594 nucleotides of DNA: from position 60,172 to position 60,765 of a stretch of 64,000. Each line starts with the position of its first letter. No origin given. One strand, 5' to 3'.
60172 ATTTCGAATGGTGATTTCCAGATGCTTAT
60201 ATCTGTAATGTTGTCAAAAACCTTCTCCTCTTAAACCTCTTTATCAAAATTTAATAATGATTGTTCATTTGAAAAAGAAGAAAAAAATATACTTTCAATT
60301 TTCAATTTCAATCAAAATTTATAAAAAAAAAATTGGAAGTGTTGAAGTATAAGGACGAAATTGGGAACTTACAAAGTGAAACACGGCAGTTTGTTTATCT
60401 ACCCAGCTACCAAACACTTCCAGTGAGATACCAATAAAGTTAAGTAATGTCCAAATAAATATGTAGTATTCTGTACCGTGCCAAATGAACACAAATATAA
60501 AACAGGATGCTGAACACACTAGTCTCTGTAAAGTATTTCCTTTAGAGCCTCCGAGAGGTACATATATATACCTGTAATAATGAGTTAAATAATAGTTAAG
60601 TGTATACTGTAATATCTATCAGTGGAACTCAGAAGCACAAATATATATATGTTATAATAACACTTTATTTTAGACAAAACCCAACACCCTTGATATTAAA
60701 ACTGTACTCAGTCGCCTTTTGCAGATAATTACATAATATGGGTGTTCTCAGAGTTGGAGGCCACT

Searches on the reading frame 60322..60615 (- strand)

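Call 78: search_protein_families(library=pfam, proteins=[window:60322-60615:-], max_evalue=0.01)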
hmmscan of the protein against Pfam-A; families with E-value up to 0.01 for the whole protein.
seq(98 aa): 1 family
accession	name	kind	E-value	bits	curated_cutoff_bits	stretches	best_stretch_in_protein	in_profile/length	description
PF03062.24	MBOAT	-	1.1e-09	38.5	27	1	14-84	242-309/337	MBOAT, membrane-bound O-acyltransferase family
